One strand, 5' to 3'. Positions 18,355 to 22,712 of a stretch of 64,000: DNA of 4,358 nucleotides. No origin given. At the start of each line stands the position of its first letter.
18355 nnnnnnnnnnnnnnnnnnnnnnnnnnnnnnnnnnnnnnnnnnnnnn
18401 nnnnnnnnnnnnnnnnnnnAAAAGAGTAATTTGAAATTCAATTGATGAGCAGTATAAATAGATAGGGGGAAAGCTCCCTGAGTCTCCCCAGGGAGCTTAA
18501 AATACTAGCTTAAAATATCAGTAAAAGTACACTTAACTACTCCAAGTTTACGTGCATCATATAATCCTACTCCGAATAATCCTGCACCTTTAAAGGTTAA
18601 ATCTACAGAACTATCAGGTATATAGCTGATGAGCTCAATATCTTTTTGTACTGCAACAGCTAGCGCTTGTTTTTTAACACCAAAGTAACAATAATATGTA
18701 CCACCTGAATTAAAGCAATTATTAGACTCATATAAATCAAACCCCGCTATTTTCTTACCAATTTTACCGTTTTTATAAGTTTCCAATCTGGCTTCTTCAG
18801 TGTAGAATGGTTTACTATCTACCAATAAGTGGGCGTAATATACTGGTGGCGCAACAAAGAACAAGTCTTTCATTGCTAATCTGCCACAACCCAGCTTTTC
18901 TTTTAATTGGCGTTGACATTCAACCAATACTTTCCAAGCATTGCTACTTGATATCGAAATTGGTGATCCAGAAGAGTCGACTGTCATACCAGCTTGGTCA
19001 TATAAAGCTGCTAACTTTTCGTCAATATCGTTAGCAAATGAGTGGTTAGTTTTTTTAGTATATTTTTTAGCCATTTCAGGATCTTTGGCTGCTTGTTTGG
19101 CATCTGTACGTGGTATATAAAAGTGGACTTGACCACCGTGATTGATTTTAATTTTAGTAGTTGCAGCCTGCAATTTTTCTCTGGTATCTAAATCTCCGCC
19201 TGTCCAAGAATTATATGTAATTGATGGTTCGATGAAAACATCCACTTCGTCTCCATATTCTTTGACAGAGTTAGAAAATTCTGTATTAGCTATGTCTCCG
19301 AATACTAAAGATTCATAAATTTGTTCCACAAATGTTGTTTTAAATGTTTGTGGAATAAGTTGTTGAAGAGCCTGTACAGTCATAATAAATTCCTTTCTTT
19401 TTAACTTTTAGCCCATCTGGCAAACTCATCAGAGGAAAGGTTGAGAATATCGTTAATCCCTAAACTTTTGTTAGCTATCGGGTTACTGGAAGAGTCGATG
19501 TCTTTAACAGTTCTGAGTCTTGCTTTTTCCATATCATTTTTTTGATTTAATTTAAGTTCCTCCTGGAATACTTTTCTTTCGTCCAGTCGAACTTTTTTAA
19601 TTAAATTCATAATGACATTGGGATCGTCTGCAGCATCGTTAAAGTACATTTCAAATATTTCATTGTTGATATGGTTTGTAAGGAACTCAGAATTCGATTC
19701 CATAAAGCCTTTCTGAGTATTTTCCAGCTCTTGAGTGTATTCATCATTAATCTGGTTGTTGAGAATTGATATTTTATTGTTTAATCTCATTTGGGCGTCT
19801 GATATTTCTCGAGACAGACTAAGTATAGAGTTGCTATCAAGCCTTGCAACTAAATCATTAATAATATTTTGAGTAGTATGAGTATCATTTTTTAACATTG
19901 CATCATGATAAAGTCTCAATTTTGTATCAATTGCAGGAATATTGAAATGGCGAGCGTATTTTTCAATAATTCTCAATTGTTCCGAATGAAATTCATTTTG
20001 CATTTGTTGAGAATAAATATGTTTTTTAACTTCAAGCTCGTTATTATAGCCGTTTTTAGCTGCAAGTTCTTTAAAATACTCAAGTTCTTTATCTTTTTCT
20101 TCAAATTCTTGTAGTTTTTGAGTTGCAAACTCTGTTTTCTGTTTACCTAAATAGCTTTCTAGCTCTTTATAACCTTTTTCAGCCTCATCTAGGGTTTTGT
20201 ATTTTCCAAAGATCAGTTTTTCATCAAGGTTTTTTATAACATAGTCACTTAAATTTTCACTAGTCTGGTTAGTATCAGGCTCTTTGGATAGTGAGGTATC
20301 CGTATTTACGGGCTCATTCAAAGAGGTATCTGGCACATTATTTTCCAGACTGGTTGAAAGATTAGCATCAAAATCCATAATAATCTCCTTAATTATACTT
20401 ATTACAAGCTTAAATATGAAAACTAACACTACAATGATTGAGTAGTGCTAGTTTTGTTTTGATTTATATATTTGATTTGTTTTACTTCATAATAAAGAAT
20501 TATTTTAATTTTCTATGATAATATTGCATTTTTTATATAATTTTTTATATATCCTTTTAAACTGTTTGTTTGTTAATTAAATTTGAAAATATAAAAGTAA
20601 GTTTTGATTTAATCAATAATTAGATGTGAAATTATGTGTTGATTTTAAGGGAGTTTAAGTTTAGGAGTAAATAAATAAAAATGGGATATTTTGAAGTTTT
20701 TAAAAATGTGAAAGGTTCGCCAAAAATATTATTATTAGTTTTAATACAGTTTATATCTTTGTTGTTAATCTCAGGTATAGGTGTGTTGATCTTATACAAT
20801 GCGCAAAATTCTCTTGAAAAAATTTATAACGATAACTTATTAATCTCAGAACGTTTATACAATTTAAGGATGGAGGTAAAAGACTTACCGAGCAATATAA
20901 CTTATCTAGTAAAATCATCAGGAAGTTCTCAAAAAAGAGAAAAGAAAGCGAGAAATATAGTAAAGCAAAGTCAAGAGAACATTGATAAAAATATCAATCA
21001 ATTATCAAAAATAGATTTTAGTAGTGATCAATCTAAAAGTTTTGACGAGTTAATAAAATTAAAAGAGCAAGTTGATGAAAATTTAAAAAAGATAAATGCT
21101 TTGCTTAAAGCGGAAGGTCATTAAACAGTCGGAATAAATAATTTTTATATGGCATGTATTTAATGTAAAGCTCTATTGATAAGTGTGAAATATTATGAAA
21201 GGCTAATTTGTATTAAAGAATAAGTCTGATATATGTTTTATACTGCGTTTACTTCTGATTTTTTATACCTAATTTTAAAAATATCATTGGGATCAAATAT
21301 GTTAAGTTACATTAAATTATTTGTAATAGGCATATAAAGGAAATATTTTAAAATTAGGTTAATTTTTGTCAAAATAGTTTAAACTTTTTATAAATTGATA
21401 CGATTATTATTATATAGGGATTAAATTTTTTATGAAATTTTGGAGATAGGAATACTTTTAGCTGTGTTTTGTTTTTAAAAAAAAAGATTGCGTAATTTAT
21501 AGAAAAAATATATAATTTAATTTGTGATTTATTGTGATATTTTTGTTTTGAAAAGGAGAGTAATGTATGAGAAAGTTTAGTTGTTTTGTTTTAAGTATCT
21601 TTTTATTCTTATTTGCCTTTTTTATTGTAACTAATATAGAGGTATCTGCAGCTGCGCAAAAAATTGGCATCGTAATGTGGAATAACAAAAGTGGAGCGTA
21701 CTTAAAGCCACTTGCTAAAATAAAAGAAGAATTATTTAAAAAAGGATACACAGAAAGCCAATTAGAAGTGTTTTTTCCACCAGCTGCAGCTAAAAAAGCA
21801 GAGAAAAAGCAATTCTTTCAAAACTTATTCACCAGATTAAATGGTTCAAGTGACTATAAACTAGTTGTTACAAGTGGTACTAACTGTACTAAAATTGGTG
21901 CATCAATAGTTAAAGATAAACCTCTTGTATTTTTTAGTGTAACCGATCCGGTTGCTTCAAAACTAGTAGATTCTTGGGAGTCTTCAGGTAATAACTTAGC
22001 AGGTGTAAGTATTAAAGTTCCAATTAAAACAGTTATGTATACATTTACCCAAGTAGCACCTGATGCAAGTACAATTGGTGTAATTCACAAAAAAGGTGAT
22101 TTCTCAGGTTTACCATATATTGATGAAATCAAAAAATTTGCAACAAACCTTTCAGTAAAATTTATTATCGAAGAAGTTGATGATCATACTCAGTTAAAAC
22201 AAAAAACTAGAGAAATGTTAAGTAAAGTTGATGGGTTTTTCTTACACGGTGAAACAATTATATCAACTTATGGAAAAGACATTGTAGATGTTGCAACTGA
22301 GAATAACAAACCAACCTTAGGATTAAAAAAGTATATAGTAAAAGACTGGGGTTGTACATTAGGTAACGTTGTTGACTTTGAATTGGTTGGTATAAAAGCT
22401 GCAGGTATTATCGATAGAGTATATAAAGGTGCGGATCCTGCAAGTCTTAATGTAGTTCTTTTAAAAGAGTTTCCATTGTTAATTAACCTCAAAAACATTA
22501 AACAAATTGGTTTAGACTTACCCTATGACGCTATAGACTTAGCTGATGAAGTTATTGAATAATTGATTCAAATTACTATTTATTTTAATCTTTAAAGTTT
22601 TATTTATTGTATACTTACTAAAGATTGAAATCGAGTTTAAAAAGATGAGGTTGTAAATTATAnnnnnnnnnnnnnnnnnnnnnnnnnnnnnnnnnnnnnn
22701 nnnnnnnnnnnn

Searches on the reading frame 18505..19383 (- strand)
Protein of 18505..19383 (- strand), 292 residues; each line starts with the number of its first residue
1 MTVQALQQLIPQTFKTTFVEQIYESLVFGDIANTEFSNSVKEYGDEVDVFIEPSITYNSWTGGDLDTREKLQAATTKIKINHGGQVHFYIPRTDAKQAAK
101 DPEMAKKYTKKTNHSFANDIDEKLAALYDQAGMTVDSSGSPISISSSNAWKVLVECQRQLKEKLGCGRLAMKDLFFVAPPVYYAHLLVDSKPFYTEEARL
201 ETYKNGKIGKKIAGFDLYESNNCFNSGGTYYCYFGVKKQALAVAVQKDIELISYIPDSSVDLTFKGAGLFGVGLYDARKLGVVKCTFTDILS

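Call 10: search_protein_families(library=phrogs, proteins=[window:18505-19383:-], max_evalue=0.001)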
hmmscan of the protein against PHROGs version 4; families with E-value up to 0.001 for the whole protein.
window:18505-19383:- (292 aa): 2 families
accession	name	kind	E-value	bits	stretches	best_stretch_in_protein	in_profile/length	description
phrog_267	-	head and packaging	2.9e-18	67.2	1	8-288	39-328/410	major head protein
phrog_283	-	head and packaging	8.7e-14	52.6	1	6-222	5-216/385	major head protein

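Call 11: search_protein_families(library=pfam, proteins=[window:18505-19383:-], max_evalue=0.001)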
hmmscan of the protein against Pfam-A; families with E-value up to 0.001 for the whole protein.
window:18505-19383:- (292 aa): 1 family
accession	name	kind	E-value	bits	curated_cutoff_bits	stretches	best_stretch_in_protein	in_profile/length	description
PF11651.14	P22_CoatProtein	-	0.00019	20.8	24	1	7-222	7-214/423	P22 coat protein - gene protein 5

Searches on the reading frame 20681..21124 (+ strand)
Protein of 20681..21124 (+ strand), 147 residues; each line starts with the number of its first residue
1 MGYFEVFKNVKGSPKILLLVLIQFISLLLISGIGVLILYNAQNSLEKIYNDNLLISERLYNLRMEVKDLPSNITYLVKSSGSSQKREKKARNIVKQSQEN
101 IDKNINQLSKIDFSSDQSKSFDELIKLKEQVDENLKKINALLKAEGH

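Call 10: search_protein_families(library=phrogs, proteins=[window:20681-21124:+], max_evalue=0.001)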
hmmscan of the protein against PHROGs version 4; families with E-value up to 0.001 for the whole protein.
window:20681-21124:+ (147 aa): 0 families

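Call 11: search_protein_families(library=pfam, proteins=[window:20681-21124:+], max_evalue=0.001)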
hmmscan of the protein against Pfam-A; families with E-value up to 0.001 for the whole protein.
window:20681-21124:+ (147 aa): 2 families
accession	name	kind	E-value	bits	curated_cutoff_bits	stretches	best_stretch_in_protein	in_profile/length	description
PF12729.13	4HB_MCP_1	-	6e-14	52.4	27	1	13-144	5-134/181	Four helix bundle sensory module for signal transduction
PF02117.22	7TM_GPCR_Sra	-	0.00012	21.5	24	1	11-108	233-324/328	Serpentine type 7TM GPCR chemoreceptor Sra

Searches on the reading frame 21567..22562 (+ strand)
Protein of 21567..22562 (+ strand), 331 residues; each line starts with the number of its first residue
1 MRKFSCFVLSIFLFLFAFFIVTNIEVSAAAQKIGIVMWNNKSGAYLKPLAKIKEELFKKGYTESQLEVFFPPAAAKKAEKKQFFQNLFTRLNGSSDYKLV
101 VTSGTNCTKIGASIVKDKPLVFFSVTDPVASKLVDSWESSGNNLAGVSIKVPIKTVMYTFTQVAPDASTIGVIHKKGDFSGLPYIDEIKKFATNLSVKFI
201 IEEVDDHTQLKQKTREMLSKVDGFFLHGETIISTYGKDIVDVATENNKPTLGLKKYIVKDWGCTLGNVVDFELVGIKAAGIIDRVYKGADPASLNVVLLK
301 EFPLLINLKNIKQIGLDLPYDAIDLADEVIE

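Call 10: search_protein_families(library=phrogs, proteins=[window:21567-22562:+], max_evalue=0.001)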
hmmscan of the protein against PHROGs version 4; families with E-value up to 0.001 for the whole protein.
window:21567-22562:+ (331 aa): 0 families

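Call 11: search_protein_families(library=pfam, proteins=[window:21567-22562:+], max_evalue=0.001)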
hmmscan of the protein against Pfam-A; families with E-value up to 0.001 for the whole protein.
window:21567-22562:+ (331 aa): 1 family
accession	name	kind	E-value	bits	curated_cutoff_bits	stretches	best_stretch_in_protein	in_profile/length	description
PF04392.18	ABC_sub_bind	-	5.6e-34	118.2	25.9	1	52-329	20-292/293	ABC transporter substrate binding protein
